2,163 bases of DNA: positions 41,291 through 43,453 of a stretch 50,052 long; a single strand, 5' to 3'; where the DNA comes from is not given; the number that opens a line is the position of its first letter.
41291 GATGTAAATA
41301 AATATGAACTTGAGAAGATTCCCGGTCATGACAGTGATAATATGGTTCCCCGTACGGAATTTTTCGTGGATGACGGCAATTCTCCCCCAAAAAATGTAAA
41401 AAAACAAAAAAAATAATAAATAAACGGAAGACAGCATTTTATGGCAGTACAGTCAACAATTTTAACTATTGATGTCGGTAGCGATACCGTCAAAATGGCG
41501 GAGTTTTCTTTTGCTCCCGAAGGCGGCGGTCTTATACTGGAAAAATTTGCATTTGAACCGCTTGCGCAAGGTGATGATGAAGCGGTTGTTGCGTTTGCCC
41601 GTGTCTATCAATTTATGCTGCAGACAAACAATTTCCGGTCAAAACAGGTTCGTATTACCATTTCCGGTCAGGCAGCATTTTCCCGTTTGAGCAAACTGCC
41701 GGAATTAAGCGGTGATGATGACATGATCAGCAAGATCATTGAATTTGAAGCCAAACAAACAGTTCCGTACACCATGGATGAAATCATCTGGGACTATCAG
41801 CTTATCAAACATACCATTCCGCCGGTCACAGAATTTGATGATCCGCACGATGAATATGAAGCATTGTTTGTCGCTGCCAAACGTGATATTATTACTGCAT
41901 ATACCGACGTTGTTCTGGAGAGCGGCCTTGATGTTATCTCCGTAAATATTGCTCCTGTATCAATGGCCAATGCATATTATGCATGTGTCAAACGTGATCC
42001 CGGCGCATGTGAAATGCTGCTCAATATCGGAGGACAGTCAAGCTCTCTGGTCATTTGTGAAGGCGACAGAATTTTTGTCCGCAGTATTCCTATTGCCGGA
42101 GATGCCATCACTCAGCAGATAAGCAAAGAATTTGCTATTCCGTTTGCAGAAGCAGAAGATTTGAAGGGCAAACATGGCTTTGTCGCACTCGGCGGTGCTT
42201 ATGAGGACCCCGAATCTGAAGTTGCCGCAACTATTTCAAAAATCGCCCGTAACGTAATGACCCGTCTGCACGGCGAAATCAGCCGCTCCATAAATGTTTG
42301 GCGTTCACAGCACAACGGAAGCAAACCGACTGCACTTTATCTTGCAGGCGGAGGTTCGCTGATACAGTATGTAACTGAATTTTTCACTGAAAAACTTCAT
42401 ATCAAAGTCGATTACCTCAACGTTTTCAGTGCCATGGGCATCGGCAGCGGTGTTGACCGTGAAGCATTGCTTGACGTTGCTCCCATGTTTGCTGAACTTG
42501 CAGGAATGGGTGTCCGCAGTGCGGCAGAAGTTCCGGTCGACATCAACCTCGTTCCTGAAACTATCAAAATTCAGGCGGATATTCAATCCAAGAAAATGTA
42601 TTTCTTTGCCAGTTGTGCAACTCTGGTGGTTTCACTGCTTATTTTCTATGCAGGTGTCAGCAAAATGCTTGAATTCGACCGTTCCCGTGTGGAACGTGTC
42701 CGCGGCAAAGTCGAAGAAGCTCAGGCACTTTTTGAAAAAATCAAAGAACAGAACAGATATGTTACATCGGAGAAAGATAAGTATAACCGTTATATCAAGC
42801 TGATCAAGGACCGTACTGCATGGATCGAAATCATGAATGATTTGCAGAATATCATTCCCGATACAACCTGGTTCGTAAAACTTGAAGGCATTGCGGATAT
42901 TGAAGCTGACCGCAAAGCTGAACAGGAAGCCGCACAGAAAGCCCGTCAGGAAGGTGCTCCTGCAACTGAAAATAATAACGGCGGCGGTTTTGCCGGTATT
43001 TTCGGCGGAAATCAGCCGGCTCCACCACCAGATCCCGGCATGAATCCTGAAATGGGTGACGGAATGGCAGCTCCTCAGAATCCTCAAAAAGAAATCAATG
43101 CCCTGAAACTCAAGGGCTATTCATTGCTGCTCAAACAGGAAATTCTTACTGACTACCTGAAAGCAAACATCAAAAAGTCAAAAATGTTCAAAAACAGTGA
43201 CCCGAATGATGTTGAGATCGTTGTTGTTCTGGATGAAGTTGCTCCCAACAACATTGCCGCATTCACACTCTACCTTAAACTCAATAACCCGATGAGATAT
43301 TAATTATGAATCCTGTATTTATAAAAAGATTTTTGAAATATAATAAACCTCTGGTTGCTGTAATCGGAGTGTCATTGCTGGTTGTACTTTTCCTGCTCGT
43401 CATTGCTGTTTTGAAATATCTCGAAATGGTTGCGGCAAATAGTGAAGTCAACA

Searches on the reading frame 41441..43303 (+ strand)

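Call 39: search_protein_families(library=pfam, proteins=[window:41441-43303:+], max_evalue=0.01)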
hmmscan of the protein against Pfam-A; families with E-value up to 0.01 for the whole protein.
window:41441-43303:+ (620 aa): 3 families
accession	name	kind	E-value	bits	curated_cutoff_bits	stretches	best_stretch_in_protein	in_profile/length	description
PF11104.14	PilM_2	-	5.1e-33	114.9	27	1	10-360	2-339/340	Type IV pilus assembly protein PilM;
PF14450.12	FtsA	-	1e-11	45.7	31.8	1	192-323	1-107/127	Cell division protein FtsA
PF06723.19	MreB_Mbl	-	8.8e-05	21.9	27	0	175-242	131-205/327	MreB/Mbl protein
